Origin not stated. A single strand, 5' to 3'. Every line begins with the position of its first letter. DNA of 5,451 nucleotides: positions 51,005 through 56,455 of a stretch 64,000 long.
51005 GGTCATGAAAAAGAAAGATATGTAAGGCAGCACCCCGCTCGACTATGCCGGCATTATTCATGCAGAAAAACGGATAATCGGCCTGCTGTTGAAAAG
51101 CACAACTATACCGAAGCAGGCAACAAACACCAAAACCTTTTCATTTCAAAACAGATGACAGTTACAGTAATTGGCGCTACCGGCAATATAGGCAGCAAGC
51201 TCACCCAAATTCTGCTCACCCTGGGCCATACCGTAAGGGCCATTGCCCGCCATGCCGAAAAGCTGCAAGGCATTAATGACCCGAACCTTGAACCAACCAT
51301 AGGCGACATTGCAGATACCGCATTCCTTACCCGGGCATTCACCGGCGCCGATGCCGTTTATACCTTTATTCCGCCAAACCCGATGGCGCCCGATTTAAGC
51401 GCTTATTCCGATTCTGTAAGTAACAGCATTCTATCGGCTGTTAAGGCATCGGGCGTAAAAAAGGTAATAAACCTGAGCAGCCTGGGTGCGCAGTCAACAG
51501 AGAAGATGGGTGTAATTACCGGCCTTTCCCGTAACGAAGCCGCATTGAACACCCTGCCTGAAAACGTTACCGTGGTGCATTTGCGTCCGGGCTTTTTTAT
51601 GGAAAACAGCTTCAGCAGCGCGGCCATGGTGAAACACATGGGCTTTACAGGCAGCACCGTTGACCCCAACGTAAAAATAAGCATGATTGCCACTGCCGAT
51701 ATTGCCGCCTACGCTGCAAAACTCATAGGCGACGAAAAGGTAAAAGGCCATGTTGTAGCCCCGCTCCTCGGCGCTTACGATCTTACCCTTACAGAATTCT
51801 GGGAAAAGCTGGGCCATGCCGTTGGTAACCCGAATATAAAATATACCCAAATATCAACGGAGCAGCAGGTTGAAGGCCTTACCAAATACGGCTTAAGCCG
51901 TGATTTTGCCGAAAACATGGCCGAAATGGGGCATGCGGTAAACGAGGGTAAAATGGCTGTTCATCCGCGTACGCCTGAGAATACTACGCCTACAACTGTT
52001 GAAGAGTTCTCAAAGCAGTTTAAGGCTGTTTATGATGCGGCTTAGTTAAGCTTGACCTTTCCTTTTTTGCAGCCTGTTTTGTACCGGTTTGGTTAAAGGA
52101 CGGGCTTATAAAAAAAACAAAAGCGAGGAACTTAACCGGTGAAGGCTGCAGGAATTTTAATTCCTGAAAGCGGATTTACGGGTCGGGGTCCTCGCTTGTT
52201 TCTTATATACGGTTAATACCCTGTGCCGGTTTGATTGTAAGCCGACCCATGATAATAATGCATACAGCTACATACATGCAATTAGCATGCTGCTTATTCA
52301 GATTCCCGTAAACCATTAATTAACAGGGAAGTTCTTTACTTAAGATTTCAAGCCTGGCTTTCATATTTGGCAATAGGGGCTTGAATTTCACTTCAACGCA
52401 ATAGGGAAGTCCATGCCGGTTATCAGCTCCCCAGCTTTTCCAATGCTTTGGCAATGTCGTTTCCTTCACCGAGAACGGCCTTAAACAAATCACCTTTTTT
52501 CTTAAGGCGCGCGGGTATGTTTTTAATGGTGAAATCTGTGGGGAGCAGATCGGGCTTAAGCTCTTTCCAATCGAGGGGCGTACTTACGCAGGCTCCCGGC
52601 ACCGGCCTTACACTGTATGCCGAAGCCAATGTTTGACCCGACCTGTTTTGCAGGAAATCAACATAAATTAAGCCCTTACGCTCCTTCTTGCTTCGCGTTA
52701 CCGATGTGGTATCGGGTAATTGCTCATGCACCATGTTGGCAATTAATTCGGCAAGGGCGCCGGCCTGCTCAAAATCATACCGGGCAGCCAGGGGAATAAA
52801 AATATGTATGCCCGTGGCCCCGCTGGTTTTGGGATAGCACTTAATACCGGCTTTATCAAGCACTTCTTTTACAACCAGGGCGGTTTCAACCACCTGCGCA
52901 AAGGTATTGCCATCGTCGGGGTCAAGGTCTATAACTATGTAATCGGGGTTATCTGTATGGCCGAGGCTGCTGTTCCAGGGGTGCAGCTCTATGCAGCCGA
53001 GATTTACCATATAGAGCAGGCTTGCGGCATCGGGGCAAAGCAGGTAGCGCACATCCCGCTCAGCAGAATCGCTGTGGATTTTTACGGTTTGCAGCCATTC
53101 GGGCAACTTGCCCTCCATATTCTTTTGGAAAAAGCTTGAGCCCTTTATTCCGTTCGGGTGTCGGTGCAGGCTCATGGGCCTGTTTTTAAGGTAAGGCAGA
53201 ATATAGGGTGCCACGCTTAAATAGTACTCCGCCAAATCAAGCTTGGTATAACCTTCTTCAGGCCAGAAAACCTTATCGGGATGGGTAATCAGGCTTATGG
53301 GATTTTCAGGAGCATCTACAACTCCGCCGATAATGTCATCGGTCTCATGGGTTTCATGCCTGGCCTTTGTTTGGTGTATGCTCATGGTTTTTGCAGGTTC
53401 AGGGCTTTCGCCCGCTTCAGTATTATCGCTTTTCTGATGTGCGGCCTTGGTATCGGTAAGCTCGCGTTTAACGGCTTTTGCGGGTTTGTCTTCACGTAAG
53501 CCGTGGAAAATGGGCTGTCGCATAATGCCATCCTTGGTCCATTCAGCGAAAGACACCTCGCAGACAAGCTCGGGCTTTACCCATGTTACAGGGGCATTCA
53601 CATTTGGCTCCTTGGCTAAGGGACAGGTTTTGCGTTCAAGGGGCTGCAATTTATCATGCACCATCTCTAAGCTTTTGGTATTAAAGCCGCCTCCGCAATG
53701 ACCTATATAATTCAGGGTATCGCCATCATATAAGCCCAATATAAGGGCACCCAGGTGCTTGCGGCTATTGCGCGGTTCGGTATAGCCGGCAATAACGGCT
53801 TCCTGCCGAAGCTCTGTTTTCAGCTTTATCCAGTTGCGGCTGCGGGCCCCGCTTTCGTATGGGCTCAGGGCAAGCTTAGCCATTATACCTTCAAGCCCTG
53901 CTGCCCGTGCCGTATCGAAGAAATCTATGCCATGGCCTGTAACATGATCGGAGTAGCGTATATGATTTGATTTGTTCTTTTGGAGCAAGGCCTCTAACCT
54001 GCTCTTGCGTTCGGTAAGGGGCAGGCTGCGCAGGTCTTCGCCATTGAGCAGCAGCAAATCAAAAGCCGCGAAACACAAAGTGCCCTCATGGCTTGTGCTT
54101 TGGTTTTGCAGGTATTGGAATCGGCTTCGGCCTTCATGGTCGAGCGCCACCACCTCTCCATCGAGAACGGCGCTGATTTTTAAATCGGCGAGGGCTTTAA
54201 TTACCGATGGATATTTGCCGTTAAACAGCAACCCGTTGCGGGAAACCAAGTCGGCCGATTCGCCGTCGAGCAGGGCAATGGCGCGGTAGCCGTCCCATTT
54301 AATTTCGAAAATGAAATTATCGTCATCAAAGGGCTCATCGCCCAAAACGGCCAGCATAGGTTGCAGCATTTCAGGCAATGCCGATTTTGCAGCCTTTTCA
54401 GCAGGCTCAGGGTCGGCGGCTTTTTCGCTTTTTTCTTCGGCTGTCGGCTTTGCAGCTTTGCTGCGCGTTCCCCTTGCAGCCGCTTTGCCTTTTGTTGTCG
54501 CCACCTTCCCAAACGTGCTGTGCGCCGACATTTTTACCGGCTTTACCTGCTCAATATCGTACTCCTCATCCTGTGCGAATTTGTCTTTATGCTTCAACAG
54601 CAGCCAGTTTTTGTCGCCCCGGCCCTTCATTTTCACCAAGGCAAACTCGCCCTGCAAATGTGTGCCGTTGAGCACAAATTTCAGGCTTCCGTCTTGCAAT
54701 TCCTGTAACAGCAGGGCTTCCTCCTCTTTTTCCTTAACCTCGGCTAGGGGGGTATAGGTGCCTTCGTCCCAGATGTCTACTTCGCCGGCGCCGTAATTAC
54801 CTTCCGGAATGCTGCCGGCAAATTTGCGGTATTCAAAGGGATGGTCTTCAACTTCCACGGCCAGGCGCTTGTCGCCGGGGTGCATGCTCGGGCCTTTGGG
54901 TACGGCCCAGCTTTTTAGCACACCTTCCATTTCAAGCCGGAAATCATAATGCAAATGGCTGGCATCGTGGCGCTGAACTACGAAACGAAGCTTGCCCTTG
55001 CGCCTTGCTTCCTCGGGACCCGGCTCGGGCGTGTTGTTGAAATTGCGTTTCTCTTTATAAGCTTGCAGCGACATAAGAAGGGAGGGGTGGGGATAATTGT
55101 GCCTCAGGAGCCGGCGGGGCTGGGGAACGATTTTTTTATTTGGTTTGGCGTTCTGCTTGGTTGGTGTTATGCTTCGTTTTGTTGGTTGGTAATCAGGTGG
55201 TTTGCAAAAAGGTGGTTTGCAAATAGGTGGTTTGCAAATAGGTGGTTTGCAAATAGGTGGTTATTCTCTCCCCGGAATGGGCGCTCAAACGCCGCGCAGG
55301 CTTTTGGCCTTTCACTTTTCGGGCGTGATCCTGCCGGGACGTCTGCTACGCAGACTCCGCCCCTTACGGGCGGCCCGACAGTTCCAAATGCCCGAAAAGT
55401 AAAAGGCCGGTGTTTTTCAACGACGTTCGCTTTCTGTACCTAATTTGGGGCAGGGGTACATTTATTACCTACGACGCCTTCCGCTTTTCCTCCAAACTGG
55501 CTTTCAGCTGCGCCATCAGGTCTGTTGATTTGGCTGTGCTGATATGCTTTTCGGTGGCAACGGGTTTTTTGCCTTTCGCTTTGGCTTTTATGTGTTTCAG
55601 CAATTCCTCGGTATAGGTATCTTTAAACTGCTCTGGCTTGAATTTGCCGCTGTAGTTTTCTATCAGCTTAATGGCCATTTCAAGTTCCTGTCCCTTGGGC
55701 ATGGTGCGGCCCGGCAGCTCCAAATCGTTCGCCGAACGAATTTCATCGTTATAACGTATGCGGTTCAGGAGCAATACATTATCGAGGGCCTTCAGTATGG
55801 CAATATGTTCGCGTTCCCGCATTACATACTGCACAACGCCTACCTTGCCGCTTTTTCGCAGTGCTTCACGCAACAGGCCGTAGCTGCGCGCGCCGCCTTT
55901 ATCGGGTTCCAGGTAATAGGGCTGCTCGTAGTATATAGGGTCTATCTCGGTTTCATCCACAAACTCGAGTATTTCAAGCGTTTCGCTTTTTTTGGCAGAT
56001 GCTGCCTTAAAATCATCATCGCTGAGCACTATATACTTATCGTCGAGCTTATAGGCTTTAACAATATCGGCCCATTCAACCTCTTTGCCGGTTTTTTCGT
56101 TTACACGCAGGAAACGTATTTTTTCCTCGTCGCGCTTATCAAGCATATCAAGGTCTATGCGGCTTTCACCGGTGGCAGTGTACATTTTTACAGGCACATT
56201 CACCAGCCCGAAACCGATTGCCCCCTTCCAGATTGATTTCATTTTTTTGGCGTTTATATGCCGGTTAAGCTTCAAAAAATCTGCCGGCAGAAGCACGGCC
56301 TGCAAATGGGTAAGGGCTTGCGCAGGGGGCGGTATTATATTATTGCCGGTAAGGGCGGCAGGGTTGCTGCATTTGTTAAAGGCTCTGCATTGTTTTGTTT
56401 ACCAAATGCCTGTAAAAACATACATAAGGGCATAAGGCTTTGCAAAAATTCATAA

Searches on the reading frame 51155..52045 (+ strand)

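Call 84: search_protein_families(library=pfam, proteins=[window:51155-52045:+], max_evalue=0.0001)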
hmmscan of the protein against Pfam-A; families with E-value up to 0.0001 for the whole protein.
window:51155-52045:+ (296 aa): 4 families
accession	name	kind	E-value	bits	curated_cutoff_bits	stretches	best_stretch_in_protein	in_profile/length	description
PF05368.20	NmrA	-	1.2e-21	78.1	27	1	2-285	4-297/298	NmrA-like family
PF13460.12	NAD_binding_10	-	1.5e-21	77.5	27.2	1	7-193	1-183/184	NAD(P)H-binding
PF01370.27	Epimerase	-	5.4e-09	36.3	20.9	1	3-109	1-115/240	NAD dependent epimerase/dehydratase family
PF01073.25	3Beta_HSD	-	9.1e-05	22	22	0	5-112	2-119/280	3-beta hydroxysteroid dehydrogenase/isomerase family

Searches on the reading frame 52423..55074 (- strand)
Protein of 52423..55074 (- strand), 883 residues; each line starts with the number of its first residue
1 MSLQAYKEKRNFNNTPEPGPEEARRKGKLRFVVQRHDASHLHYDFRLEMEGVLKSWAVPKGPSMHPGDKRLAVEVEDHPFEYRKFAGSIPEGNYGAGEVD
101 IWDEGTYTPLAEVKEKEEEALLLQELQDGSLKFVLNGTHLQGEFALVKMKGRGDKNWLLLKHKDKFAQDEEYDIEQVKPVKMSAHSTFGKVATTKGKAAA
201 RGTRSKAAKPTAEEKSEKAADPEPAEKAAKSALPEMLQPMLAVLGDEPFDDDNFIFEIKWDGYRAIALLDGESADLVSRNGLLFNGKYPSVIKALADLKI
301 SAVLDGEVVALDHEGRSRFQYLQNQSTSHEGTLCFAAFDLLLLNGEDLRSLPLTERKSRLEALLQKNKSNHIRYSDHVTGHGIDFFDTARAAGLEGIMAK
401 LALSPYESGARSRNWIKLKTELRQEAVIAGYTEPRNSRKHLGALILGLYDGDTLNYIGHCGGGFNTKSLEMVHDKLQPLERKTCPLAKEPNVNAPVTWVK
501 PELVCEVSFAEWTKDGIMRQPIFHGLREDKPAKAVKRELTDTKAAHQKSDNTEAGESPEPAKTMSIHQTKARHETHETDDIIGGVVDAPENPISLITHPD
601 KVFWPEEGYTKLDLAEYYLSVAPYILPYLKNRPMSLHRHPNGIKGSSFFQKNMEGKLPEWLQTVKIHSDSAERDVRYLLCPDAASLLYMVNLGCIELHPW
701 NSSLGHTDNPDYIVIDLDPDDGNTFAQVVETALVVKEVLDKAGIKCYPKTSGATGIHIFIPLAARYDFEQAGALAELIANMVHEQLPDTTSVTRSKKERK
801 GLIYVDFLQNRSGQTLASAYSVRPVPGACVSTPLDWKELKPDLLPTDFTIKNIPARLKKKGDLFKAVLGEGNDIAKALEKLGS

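Call 84: search_protein_families(library=pfam, proteins=[window:52423-55074:-], max_evalue=0.0001)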
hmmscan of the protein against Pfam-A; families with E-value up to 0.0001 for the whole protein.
window:52423-55074:- (883 aa): 5 families
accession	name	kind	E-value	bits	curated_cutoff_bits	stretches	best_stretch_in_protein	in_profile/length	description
PF21686.3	LigD_Prim-Pol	-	1.8e-93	313.2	27.4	1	610-864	1-254/254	LigD, primase-polymerase domain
PF13298.12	LigD_N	-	4.5e-42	143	31.1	1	34-148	1-107/107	DNA Ligase D 3'-phosphoesterase domain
PF01068.26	DNA_ligase_A_M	-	8.3e-34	117.5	26.2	1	240-419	2-204/204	ATP dependent DNA ligase domain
PF04679.21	DNA_ligase_A_C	-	4.6e-30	104.3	27.5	1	438-530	2-94/94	ATP dependent DNA ligase C terminal region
PF01896.25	DNA_primase_S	-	6.1e-05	23.9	26.8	0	715-836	1-163/163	DNA primase small subunit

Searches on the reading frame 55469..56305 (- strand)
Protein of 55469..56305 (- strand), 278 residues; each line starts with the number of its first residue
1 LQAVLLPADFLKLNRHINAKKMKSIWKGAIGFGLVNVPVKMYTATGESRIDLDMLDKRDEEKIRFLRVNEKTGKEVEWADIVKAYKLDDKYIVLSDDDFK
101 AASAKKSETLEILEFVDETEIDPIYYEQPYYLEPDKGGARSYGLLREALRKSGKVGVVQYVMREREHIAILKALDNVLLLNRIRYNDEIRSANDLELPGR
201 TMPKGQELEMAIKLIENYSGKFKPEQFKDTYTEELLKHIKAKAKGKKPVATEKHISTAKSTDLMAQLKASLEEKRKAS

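Call 84: search_protein_families(library=pfam, proteins=[window:55469-56305:-], max_evalue=0.0001)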
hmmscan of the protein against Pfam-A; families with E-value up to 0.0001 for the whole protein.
window:55469-56305:- (278 aa): 1 family
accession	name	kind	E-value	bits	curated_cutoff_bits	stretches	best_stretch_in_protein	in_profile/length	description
PF02735.22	Ku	-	4.5e-50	170.6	25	1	32-210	2-190/190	Ku70/Ku80 beta-barrel domain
